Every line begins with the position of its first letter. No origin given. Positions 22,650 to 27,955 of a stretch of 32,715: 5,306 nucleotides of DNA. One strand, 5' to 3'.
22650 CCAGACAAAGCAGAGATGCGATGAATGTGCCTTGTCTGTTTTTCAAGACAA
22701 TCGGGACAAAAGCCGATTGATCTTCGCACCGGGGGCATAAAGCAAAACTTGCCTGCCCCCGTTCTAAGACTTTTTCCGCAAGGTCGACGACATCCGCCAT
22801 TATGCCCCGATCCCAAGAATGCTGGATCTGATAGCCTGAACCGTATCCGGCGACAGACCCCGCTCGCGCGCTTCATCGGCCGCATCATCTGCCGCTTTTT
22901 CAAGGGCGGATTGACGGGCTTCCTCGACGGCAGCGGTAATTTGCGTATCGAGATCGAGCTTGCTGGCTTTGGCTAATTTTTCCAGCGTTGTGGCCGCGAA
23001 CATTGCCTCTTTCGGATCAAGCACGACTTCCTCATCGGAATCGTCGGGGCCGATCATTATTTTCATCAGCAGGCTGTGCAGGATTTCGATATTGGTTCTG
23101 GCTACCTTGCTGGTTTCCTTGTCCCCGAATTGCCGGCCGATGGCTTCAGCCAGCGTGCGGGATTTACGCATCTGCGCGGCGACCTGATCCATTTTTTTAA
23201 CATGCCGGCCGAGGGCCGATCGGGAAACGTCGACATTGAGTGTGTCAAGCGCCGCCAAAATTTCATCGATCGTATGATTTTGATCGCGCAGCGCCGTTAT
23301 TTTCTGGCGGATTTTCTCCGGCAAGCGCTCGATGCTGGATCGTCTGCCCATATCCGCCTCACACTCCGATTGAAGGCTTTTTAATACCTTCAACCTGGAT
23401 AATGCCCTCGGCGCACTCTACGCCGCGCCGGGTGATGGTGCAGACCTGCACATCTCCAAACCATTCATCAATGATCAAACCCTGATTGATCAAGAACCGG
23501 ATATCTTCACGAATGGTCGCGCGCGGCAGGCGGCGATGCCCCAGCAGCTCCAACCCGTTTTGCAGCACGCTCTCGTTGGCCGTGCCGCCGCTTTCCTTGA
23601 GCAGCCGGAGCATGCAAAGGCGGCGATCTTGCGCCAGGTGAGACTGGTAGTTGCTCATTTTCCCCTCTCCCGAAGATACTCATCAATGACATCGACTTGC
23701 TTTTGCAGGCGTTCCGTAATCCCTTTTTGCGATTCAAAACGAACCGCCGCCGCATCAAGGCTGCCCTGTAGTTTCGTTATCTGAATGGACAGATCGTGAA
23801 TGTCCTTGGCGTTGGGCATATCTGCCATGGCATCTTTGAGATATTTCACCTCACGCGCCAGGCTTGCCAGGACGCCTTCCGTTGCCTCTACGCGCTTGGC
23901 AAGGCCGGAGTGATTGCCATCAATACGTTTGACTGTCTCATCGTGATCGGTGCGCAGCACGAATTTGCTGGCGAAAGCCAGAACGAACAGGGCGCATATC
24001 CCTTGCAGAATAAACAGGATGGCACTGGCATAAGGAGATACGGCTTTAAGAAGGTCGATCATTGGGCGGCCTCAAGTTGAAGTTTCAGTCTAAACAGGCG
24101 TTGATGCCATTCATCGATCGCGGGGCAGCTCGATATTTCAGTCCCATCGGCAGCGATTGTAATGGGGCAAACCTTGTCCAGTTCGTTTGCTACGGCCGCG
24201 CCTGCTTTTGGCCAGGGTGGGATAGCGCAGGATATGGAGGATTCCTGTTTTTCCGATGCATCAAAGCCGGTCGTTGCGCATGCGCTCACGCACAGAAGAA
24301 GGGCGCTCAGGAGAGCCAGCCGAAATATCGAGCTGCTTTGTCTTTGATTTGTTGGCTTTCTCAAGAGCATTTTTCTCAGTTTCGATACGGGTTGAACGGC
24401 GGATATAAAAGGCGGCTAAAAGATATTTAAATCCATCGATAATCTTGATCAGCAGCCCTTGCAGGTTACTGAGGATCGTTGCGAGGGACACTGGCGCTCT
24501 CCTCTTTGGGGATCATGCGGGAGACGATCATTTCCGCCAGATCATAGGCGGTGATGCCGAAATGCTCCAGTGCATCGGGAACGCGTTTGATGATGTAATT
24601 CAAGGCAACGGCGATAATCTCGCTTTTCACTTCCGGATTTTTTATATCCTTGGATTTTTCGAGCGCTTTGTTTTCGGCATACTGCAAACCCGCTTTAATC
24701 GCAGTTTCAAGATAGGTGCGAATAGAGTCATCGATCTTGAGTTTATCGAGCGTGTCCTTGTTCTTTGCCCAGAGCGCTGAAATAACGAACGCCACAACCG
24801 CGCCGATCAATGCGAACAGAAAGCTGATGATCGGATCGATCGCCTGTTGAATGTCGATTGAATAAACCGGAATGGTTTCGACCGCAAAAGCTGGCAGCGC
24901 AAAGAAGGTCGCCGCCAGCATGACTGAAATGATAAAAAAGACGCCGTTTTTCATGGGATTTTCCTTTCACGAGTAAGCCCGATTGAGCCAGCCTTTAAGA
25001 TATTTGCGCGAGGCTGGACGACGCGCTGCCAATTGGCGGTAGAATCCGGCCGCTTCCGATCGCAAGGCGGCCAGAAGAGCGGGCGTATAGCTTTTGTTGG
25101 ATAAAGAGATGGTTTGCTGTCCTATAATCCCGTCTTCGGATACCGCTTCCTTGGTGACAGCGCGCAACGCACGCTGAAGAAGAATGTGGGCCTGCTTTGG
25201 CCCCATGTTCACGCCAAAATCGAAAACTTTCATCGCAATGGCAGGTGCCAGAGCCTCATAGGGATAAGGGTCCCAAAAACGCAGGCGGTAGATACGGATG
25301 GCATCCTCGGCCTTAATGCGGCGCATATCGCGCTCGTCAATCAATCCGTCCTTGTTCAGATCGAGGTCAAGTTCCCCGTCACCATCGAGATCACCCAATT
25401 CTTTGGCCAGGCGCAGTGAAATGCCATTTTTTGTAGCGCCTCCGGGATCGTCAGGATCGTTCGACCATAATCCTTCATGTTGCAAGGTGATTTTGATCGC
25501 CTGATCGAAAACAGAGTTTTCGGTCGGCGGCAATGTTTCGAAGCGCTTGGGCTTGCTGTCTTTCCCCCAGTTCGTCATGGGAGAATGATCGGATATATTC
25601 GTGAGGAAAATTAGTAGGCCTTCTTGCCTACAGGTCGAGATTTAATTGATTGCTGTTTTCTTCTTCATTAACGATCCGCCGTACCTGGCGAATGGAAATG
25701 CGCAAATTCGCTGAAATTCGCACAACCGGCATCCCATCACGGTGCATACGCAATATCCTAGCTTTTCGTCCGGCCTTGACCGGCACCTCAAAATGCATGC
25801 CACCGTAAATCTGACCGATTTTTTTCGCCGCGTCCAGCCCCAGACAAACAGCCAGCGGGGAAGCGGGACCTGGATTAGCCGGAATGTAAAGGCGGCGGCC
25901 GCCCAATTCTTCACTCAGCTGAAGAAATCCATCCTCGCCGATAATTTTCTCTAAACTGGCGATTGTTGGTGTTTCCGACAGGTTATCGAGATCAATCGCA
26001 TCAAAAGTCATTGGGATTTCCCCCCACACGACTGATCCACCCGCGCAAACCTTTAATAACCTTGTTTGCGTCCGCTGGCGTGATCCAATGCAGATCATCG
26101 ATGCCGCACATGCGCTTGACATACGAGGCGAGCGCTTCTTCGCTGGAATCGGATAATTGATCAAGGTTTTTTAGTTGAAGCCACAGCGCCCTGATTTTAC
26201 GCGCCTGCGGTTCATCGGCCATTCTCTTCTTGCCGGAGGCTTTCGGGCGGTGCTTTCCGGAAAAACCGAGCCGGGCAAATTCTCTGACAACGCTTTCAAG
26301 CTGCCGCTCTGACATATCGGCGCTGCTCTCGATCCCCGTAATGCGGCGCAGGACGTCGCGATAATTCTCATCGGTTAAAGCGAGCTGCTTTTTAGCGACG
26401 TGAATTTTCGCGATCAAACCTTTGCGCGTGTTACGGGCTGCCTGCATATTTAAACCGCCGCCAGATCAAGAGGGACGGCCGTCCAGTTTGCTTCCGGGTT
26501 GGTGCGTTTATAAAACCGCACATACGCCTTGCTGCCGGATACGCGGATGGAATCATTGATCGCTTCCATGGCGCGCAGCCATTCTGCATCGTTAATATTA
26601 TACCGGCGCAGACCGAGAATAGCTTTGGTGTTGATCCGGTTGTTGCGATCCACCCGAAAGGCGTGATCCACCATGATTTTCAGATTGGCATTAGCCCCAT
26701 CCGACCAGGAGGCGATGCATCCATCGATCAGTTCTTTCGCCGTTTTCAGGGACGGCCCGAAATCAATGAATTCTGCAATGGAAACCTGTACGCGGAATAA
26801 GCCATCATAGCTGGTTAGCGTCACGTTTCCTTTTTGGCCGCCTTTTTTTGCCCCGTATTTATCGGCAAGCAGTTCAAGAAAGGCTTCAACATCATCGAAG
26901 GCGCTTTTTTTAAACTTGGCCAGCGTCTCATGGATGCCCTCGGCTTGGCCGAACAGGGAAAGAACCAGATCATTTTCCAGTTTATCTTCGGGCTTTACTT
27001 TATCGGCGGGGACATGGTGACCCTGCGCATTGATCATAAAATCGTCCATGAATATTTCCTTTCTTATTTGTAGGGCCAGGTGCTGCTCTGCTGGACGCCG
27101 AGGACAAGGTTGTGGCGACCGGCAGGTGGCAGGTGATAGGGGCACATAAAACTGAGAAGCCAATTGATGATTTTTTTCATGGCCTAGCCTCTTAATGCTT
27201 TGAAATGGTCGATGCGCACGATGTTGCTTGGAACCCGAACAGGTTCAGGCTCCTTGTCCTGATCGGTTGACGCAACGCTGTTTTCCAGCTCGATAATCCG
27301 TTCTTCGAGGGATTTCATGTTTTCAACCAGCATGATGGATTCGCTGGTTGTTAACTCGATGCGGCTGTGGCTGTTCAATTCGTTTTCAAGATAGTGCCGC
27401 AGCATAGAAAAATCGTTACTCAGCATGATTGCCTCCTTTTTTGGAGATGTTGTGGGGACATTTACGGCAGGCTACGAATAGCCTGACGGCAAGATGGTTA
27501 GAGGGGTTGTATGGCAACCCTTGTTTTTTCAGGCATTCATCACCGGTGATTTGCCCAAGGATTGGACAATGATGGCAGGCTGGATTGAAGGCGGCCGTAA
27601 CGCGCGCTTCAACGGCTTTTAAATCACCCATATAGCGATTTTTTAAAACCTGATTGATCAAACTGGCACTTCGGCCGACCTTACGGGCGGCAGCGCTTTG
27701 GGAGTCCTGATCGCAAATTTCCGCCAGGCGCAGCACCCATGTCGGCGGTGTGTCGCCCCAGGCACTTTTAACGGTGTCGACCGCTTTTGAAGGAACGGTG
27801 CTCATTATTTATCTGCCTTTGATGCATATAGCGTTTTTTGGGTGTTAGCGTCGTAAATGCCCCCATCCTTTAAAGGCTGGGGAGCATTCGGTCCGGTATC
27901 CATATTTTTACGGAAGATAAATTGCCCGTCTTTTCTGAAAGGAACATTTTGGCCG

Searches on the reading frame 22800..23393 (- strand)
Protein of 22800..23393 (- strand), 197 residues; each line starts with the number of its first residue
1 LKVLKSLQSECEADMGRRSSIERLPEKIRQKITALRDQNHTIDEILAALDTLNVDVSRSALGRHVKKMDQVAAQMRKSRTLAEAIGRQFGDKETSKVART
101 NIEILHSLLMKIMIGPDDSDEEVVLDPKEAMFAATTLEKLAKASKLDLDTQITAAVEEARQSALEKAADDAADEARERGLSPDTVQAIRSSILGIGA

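Call 36: search_protein_families(library=phrogs, proteins=[window:22800-23393:-], max_evalue=0.001)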
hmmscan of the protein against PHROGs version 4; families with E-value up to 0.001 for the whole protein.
window:22800-23393:- (197 aa): 1 family
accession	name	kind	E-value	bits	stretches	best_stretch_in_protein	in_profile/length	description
phrog_426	-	head and packaging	2.1e-36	126.8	1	15-195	2-182/184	terminase small subunit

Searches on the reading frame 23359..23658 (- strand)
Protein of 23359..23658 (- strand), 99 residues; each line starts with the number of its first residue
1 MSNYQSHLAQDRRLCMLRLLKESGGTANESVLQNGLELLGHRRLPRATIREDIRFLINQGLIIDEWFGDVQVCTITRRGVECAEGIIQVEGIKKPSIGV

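Call 36: search_protein_families(library=phrogs, proteins=[window:23359-23658:-], max_evalue=0.001)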
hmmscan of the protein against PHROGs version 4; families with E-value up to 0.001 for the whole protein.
window:23359-23658:- (99 aa): 1 family
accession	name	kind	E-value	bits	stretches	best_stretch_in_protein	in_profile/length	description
phrog_436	-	unknown function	1.3e-20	73.9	1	1-96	8-104/125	-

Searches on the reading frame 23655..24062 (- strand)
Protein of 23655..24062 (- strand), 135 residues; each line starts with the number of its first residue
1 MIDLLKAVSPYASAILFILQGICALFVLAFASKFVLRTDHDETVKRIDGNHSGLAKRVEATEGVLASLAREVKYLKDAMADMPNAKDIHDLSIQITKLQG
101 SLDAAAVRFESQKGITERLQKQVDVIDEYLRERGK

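Call 36: search_protein_families(library=phrogs, proteins=[window:23655-24062:-], max_evalue=0.001)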
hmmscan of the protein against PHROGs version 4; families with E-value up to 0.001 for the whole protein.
window:23655-24062:- (135 aa): 1 family
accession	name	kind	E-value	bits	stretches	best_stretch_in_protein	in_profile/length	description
phrog_736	-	unknown function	9.7e-10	39.6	1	2-124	6-99/112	-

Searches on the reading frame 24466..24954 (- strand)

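Call 36: search_protein_families(library=phrogs, proteins=[window:24466-24954:-], max_evalue=0.001)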
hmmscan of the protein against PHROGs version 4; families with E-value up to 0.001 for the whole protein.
window:24466-24954:- (162 aa): 1 family
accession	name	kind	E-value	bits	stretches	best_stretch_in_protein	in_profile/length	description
phrog_17576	-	unknown function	1.9e-07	32.5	1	46-147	16-112/129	-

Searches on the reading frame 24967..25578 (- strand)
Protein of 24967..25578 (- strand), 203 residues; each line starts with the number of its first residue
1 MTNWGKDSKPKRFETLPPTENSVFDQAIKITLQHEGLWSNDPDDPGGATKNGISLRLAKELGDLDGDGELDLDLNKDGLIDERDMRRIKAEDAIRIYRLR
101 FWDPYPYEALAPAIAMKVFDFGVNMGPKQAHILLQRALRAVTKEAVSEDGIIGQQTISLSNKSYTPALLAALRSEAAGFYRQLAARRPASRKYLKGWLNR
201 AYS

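Call 36: search_protein_families(library=phrogs, proteins=[window:24967-25578:-], max_evalue=0.001)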
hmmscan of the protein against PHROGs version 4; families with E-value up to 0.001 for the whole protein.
window:24967-25578:- (203 aa): 2 families
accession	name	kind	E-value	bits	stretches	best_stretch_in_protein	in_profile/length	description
phrog_315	-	lysis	1.5e-38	133.8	1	20-201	331-484/677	endolysin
phrog_12853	-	unknown function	2.6e-17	64.5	1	24-158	3-127/131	-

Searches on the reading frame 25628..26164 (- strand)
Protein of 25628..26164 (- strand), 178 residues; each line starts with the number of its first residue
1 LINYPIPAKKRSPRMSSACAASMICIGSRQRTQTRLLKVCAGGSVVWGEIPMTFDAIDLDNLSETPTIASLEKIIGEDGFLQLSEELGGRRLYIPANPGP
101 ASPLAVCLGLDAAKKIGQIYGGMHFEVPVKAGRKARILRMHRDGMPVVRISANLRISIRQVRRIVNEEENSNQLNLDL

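Call 36: search_protein_families(library=phrogs, proteins=[window:25628-26164:-], max_evalue=0.001)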
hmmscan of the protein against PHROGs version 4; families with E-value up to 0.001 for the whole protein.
window:25628-26164:- (178 aa): 1 family
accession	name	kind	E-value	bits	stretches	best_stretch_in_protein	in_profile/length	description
phrog_836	-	transcription regulation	2.7e-19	70.6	1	67-175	15-130/133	late transcriptional activator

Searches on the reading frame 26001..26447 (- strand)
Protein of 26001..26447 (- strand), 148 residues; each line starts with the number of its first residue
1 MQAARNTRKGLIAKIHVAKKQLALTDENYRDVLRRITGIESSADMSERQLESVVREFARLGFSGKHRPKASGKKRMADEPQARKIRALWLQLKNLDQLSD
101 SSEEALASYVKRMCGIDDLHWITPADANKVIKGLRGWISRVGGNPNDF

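Call 36: search_protein_families(library=phrogs, proteins=[window:26001-26447:-], max_evalue=0.001)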
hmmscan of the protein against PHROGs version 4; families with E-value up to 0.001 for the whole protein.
window:26001-26447:- (148 aa): 2 families
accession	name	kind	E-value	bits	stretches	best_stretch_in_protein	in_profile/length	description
phrog_286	-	unknown function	2.1e-46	159.3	1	2-143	3-147/186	-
phrog_8067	-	unknown function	4.5e-10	40.4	1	8-56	3-51/65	-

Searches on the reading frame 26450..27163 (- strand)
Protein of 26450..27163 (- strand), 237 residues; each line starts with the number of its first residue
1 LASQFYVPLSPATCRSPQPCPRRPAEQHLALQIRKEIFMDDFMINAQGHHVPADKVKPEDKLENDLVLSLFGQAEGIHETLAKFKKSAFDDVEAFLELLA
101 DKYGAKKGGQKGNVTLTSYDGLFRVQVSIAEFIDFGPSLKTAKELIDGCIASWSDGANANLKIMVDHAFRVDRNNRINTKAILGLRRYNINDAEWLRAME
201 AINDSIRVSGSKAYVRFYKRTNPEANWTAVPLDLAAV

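Call 36: search_protein_families(library=phrogs, proteins=[window:26450-27163:-], max_evalue=0.001)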
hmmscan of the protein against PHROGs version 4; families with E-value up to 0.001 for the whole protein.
window:26450-27163:- (237 aa): 1 family
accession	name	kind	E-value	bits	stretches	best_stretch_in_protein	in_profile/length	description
phrog_846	-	unknown function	7.8e-78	261.8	1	40-237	10-207/207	-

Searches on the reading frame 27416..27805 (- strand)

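Call 36: search_protein_families(library=phrogs, proteins=[window:27416-27805:-], max_evalue=0.001)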
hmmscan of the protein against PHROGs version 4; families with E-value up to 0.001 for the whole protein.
window:27416-27805:- (129 aa): 3 families
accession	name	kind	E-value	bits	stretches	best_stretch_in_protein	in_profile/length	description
phrog_2119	-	unknown function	1.4e-30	106.8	1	11-123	4-115/119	-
phrog_23446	-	unknown function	2e-17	64.8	1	22-119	3-101/186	-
phrog_296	-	integration and excision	9.6e-05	22.2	1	26-72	231-279/626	DNA transposition protein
